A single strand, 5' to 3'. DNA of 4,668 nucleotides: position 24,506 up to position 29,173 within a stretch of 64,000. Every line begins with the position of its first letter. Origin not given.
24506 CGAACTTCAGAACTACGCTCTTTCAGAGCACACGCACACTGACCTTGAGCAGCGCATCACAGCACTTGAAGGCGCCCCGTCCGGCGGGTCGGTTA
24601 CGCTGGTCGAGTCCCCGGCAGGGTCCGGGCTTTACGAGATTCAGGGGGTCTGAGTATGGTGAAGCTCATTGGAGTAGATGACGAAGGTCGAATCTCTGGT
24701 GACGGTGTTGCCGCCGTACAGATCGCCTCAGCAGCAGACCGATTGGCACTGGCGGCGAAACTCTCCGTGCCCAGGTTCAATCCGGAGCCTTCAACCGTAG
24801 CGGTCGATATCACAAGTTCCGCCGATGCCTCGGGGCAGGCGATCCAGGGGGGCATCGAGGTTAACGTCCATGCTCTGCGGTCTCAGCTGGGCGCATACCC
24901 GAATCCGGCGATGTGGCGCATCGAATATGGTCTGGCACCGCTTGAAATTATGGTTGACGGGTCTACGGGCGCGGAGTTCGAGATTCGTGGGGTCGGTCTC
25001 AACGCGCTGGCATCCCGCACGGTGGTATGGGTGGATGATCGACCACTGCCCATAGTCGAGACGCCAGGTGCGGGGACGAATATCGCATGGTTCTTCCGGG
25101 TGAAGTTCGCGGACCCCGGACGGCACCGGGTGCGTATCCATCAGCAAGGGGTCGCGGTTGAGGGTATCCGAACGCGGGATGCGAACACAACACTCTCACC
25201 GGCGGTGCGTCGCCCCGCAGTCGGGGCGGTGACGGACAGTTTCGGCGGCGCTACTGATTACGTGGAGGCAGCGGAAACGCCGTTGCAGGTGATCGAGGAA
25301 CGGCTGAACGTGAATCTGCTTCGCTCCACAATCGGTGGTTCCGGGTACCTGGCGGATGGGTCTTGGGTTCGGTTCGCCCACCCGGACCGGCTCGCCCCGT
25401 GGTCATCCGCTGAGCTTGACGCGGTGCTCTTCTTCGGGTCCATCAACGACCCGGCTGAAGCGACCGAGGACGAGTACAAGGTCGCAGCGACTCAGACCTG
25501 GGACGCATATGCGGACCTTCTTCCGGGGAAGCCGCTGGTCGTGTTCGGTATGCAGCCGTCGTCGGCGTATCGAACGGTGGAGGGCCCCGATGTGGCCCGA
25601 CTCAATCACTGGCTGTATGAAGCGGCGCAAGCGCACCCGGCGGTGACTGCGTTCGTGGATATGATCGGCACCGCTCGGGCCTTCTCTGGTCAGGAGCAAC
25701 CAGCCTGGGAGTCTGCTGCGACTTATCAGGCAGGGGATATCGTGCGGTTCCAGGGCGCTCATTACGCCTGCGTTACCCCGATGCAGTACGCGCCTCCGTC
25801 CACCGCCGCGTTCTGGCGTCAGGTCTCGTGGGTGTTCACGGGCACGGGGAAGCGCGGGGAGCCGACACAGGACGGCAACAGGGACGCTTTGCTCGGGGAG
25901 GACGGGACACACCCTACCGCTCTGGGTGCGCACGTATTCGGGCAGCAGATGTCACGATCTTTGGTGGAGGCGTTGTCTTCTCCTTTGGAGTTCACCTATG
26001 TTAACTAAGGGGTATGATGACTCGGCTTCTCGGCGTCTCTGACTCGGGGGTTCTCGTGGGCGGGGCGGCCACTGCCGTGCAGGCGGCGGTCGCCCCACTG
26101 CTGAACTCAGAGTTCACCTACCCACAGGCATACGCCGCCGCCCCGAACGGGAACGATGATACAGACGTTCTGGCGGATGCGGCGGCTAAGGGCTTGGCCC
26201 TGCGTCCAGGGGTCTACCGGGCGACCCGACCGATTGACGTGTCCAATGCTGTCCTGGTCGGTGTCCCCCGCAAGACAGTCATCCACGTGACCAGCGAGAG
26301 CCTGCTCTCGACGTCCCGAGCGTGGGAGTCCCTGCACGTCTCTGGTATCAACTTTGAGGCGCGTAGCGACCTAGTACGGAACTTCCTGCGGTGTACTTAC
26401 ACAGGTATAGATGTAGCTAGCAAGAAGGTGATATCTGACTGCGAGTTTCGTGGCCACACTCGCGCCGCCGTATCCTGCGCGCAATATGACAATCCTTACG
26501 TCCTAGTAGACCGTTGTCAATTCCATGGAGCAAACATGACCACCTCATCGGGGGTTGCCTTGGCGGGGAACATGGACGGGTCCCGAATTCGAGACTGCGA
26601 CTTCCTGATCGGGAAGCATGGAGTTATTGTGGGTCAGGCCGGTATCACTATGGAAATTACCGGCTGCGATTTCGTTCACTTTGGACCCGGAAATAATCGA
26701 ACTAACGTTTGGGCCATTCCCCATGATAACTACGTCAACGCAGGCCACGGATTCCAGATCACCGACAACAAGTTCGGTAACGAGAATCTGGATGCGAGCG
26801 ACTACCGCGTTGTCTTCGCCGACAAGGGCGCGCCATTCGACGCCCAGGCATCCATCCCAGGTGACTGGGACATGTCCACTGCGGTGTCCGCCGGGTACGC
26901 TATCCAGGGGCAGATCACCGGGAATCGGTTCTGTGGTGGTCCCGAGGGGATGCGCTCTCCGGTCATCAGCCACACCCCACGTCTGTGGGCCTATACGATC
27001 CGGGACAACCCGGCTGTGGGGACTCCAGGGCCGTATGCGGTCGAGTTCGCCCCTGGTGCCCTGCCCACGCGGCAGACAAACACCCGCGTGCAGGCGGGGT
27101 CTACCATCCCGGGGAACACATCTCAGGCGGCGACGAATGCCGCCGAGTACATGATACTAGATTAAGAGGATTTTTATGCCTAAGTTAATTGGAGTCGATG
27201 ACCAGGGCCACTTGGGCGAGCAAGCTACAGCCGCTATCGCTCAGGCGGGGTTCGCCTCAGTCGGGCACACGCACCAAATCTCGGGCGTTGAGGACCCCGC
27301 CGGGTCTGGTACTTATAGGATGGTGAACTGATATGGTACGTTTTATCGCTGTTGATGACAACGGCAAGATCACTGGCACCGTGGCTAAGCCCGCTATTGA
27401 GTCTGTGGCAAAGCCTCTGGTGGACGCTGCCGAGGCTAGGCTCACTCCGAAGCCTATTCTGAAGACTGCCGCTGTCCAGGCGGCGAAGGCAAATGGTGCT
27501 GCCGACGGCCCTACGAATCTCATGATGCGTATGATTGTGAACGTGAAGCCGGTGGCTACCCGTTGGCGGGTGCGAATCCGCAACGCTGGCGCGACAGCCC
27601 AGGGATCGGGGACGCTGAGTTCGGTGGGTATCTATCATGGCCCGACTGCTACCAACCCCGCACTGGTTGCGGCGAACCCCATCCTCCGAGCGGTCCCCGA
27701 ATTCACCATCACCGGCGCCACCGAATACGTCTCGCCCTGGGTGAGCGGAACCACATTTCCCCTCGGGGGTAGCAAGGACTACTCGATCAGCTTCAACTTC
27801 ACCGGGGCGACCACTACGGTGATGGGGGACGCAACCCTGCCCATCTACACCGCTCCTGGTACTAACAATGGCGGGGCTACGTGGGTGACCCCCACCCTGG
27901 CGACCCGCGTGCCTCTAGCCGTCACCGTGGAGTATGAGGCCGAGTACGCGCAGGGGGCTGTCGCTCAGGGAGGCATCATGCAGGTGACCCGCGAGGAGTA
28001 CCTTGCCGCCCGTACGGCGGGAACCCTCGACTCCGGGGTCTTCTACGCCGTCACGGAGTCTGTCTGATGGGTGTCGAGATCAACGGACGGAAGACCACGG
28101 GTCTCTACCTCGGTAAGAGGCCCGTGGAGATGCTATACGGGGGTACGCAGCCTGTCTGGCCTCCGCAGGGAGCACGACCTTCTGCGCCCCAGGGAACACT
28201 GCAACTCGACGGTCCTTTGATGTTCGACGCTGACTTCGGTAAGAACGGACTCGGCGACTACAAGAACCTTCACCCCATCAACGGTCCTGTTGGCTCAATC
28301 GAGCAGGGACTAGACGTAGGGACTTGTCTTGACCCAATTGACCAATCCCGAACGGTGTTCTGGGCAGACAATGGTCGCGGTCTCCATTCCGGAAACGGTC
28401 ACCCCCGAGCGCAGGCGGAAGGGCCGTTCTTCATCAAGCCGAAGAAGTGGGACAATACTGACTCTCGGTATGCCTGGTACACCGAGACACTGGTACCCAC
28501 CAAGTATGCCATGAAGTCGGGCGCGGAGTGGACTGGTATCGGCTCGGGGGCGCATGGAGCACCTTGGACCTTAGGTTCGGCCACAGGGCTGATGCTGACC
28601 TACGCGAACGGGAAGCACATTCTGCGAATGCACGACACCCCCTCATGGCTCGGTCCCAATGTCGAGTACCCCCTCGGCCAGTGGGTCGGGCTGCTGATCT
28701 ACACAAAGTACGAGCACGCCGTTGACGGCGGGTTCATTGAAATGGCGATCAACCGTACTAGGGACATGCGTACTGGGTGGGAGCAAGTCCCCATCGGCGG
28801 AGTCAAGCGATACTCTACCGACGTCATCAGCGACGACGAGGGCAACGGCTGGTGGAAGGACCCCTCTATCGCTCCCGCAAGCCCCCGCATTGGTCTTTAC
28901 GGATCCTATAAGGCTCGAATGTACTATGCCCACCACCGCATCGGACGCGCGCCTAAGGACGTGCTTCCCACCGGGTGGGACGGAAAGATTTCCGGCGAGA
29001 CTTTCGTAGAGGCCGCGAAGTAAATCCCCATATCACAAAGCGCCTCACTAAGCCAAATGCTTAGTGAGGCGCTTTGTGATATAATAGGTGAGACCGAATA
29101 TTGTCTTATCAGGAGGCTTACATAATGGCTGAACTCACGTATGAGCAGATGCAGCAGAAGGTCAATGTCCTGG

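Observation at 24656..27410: Four consecutive tail genes share one N-terminal about 25-aa module, suggesting a multi-enzyme branched receptor-binding system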

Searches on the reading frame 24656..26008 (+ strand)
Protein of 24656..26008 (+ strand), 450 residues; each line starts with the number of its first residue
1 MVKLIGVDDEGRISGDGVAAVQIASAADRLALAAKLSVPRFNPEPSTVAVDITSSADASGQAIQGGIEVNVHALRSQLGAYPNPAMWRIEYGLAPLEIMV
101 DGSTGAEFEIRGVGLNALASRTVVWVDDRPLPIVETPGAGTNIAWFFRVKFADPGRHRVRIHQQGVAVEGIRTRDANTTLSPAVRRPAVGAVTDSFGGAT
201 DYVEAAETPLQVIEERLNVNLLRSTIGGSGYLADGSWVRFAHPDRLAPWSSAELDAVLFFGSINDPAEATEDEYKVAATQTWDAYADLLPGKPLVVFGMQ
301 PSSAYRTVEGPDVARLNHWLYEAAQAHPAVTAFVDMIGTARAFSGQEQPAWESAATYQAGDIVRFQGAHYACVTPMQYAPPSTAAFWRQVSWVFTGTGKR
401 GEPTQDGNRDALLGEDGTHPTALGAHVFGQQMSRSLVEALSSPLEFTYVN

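Call 4: search_protein_families(library=pfam, proteins=[window:24656-26008:+], max_evalue=0.01)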
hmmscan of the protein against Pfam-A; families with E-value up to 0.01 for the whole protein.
window:24656-26008:+ (450 aa): 2 families
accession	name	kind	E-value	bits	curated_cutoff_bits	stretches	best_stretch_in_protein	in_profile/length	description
PF02839.19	CBM_5_12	-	1.8e-07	31.5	26.2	1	350-387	1-43/44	Carbohydrate-binding module family 5/12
PF13472.12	Lipase_GDSL_2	-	3.4e-05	24.9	32.9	1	224-351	39-161/178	GDSL-like Lipase/Acylhydrolase family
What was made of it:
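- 24656..26008 (+): gp450. N-terminal docking peptide (24656-24727), then an SGNH-type esterase and a CBM5/12 domain. Lipase_GDSL_2 scores 24.9 bits, below its cut-off (call 4).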

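Call 5: search_protein_families(library=phrogs, proteins=[window:24656-26008:+], max_evalue=0.01)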
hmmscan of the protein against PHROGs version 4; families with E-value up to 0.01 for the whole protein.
window:24656-26008:+ (450 aa): 2 families
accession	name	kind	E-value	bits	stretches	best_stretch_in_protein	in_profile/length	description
phrog_9703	-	head and packaging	2.8e-05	24.1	1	107-236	239-367/502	head decoration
phrog_9851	-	tail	0.003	16.4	1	312-399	82-172/1092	tail fiber protein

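Call 6: search_dna_similar(query=window:24656-26008:+, collection=phages, mode=protein, max_rows=30, max_evalue=0.001)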
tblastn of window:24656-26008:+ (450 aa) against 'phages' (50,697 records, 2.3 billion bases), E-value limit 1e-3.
Records with a match: 5; places in all: 5; records where one place covers at least 80% of the query: 0.
Best place of each record, by identity: <60% 5.
By first word of the organism name: Gordonia 3; Dulem 1; Caudovirus 1.
By host as written in the record: Gordonia terrae 3612 3; Varecia variegata 1; Homo sapiens 1.
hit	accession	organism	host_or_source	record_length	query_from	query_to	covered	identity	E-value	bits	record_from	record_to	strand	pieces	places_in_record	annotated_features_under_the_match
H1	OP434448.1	Gordonia phage Hollow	Gordonia terrae 3612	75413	107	438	74%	26.1%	1e-6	57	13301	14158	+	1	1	12: esterase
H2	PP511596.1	Dulem virus 38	Varecia variegata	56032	213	441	51%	30.2%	3e-13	78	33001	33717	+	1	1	hypothetical protein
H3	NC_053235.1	Gordonia phage JKSyngboy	Gordonia terrae 3612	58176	124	304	40%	29.8%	3e-5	53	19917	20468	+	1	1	23: esterase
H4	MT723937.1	Gordonia phage JKSyngboy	Gordonia terrae 3612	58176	124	304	40%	29.8%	3e-5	53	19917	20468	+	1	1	23: esterase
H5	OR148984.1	Caudovirus D_HF2_7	Homo sapiens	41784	289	442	34%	34.4%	6e-12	74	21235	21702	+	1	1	hypothetical protein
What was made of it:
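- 24656..26008 (+): Phage homologues of the body (residues 107-441) lack the peptide (call 6).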

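Call 14: find_encoding_contigs(protein=window:24656-26008:+, flank=10000, max_places=6)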
Protein window:24656-26008:+ (450 aa): 2 contigs read that carry it; 1 place shown.
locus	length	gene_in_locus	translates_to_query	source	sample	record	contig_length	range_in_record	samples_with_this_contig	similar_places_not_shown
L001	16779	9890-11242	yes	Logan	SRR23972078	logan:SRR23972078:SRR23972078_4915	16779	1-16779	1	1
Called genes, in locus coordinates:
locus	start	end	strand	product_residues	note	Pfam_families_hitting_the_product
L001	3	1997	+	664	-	?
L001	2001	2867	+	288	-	-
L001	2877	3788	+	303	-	-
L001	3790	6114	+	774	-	PF00657:Lipase_GDSL, PF13472:Lipase_GDSL_2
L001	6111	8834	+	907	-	-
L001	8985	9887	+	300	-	-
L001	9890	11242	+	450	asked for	PF02839:CBM_5_12 (weak)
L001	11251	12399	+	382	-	-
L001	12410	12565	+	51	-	-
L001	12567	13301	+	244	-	-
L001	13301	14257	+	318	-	-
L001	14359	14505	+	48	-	-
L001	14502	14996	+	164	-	-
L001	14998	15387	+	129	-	-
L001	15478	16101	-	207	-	PF13392:HNH_3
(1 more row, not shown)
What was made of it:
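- Checked: The second ATG at 26017 puts the 383-aa gene in register with the others, and an independent gene call also uses it (call 14).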

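Call 64: search_solved_structures(query=window:24656-26008:+, max_evalue=1)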
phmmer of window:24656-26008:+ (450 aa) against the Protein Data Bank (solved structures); distinct sequences matched with E-value up to 1: 8.
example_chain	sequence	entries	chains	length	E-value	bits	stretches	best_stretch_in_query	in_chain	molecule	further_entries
4nz1_A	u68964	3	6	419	0.0025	19.7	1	347-389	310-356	Deacetylase DA1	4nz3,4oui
4ny2_A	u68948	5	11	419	0.0025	19.7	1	347-389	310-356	Deacetylase DA1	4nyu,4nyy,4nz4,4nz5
8yfp_A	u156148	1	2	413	0.019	16.8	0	348-389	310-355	NodB homology domain-containing protein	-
9jt0_A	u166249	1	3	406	0.02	16.7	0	348-389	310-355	NodB homology domain-containing protein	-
8yh4_A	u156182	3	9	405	0.022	16.6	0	348-389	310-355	NodB homology domain-containing protein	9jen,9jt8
9jeo_A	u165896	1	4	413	0.022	16.6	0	348-389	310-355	NodB homology domain-containing protein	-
3wx7_A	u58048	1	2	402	0.064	15.1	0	324-389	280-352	Chitin oligosaccharide deacetylase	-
1ed7_A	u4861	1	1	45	0.56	12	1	350-388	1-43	CHITINASE A1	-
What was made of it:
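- On CBM5/12 carbohydrate-binding module (gp450 residues 350-387): The same stretch matches the CBM of chitin deacetylases in the PDB (call 64).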

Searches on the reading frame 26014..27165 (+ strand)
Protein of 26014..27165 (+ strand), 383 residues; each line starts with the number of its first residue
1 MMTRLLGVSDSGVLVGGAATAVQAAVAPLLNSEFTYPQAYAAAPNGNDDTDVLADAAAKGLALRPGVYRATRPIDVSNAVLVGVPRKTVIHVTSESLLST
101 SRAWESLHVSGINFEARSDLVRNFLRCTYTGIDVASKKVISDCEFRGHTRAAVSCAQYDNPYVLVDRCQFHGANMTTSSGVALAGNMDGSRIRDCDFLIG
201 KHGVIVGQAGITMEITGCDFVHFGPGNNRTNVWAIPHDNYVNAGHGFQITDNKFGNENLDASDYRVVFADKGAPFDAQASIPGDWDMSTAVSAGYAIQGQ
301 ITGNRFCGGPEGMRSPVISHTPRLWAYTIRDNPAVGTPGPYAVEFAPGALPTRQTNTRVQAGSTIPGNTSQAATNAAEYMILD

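Call 4: search_protein_families(library=pfam, proteins=[window:26014-27165:+], max_evalue=0.01)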
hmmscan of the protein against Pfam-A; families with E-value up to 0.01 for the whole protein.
window:26014-27165:+ (383 aa): 1 family
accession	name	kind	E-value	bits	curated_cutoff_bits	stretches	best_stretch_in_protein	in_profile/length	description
PF13229.12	Beta_helix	-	0.0006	19.9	25.9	1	111-223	25-137/158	Right handed beta helix region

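Call 5: search_protein_families(library=phrogs, proteins=[window:26014-27165:+], max_evalue=0.01)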
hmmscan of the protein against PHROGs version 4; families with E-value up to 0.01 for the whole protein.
window:26014-27165:+ (383 aa): 1 family
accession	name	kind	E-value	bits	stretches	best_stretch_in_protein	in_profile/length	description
phrog_2234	-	tail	0.00049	19.8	1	139-304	415-548/757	tail spike protein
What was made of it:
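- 26017..27165 (+): gp383 (alternative start 26014). N-terminal docking peptide (26017-26088), then a probable right-handed beta-helix. Beta_helix E = 6e-4, below cut-off (call 4). phrog_2234 tail spike E = 5e-4 (call 5).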

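Call 15: find_related_loci(query=window:26014-27165:+, collection=viral_contigs, flank=10000)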
Query window:26014-27165:+ (383 aa) in viral_contigs; peptide patterns used: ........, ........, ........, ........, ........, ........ (x = any residue, [..] = any of these).
1 stretches matched a pattern, but none encodes a relative of the query by tblastn (E <= 1e-3).

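Call 65: search_solved_structures(query=window:26017-27165:+, max_evalue=1)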
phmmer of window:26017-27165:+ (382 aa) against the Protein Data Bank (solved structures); distinct sequences matched with E-value up to 1: 0.
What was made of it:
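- On Right-handed beta-helix depolymerase (gp383): There is no PDB sequence match (call 65).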

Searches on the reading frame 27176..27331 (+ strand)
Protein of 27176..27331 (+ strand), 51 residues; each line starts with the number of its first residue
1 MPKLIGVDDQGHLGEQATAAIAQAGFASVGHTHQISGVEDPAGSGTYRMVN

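Call 4: search_protein_families(library=pfam, proteins=[window:27176-27331:+], max_evalue=0.01)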
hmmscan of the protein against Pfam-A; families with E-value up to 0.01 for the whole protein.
window:27176-27331:+ (51 aa): 0 families

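Call 5: search_protein_families(library=phrogs, proteins=[window:27176-27331:+], max_evalue=0.01)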
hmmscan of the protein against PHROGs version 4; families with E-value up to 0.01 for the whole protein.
window:27176-27331:+ (51 aa): 0 families

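Call 19: find_homologous_proteins(query=A3, max_evalue=10)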
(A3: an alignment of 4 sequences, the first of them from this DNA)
Query A3 (4 sequences) (51 aa, profile of the alignment): 1 proteins with E <= 10 among 14 candidates.
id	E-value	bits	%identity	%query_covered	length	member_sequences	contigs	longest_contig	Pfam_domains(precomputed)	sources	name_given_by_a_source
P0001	4.5e-16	76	100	100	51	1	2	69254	-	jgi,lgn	jgi:hypothetical protein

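Call 52: find_homologous_proteins(query=A5, max_evalue=10)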
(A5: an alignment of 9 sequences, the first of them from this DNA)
Query A5 (9 sequences) (51 aa, profile of the alignment): 1 proteins with E <= 10 among 215 candidates.
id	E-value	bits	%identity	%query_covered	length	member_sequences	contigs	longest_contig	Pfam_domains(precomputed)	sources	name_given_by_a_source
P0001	6.5e-17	79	100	100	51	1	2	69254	-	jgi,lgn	jgi:hypothetical protein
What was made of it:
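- Tried and rejected: Two attempts returned only the stub itself (calls 19, 52).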

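Call 101: predict_structure(protein=window:27176-27328:+)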
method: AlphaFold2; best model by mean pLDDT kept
length: 51 residues; sequences in the alignment: 1
mean_pLDDT: 62.2   pTM: 0.27
mean pLDDT of the five models: 62.2, 56.6, 52.5, 52.4, 52.0
residues with pLDDT >= 90: 0; 70-90: 11; 50-70: 37; < 50: 3
segments of 3 or more residues with pLDDT < 50: none
pLDDT, mean of each block of 10 residues (from residue 1): 71 73 59 54 55 51
secondary structure, 60 per line:
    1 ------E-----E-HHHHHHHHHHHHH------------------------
elements in order: H15-27
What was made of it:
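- On Anchor-branch RBP system with docking peptide (KP32/G7C type): The single-chain stub model is uninformative (call 101).
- The stub model has pLDDT 62 and shows no contact between its plug and its socket (call 101).
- Tried and rejected: The stub single-sequence model is of low confidence (call 101).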

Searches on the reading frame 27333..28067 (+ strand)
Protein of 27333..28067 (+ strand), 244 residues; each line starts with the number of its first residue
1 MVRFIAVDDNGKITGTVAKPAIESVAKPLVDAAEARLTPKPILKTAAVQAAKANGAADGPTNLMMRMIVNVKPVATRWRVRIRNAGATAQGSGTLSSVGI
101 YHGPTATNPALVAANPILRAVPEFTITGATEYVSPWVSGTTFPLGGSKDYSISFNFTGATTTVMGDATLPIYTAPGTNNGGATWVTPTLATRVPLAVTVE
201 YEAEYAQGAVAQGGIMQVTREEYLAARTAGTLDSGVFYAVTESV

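Call 4: search_protein_families(library=pfam, proteins=[window:27333-28067:+], max_evalue=0.01)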
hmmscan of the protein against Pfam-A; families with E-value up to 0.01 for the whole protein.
window:27333-28067:+ (244 aa): 0 families

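Call 5: search_protein_families(library=phrogs, proteins=[window:27333-28067:+], max_evalue=0.01)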
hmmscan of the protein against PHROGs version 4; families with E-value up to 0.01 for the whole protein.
window:27333-28067:+ (244 aa): 0 families

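Call 32: search_dna_similar(query=window:27333-28067:+, collection=phages, mode=protein, max_rows=30, max_evalue=0.01)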
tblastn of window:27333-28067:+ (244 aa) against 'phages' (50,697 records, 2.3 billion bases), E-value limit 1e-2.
No match.

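Call 91: search_protein_families(library=pfam, proteins=[window:27333-28067:+], max_evalue=1)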
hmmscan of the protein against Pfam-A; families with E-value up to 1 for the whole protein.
window:27333-28067:+ (244 aa): 1 family
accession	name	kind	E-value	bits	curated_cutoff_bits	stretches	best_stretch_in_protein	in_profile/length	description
PF23897.1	DUF7245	-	0.085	13.4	27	1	60-111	38-91/119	Family of unknown function (DUF7245)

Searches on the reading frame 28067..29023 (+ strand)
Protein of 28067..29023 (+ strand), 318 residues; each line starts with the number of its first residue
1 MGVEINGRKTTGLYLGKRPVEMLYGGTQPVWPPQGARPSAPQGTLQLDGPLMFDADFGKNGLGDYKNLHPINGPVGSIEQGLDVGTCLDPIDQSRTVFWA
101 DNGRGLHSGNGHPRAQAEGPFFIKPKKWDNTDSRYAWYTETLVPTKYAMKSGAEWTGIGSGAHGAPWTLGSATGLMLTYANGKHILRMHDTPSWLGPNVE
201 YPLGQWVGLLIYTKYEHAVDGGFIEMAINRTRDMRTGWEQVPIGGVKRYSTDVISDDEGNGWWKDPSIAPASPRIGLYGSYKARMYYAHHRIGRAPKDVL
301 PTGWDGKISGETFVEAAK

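Call 4: search_protein_families(library=pfam, proteins=[window:28067-29023:+], max_evalue=0.01)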
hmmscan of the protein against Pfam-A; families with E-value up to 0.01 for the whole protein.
window:28067-29023:+ (318 aa): 0 families

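Call 5: search_protein_families(library=phrogs, proteins=[window:28067-29023:+], max_evalue=0.01)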
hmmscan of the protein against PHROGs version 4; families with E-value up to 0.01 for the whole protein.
window:28067-29023:+ (318 aa): 0 families
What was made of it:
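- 28067..29023 (+): gp318, the conserved last gene of the cassette. It lacks the docking peptide but has a different conserved N-terminus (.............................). It has no Pfam or PHROG match (calls 4, 5).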

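Call 49: find_related_loci(query=A4, collection=metagenome_contigs, flank=10000)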
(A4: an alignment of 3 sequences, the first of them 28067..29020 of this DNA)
Query A4 (318 aa) in metagenome_contigs; peptide patterns used: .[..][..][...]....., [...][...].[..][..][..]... (x = any residue, [..] = any of these).
142 stretches matched a pattern; 1 encode a relative of the query (tblastn E <= 1e-3); 1 distinct loci.
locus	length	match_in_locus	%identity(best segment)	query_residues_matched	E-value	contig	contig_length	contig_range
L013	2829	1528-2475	88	1-316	0e+0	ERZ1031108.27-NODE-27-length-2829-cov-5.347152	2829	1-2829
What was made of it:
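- Tried and rejected: The gp318 alignment found one 2.8-kb locus in JGI metagenomes (call 49).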

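Call 50: find_related_loci(query=A4, collection=viral_contigs, flank=10000)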
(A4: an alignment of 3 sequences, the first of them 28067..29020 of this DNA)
Query A4 (318 aa) in viral_contigs; peptide patterns used: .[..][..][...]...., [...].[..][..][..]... (x = any residue, [..] = any of these).
66 stretches matched a pattern, but none encodes a relative of the query by tblastn (E <= 1e-3).
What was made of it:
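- Tried and rejected: The beta-helix protein and the gp318 alignment found nothing in IMG/VR (calls 15, 50).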

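Call 91: search_protein_families(library=pfam, proteins=[window:28067-29023:+], max_evalue=1)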
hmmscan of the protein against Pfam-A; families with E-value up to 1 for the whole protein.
window:28067-29023:+ (318 aa): 0 families
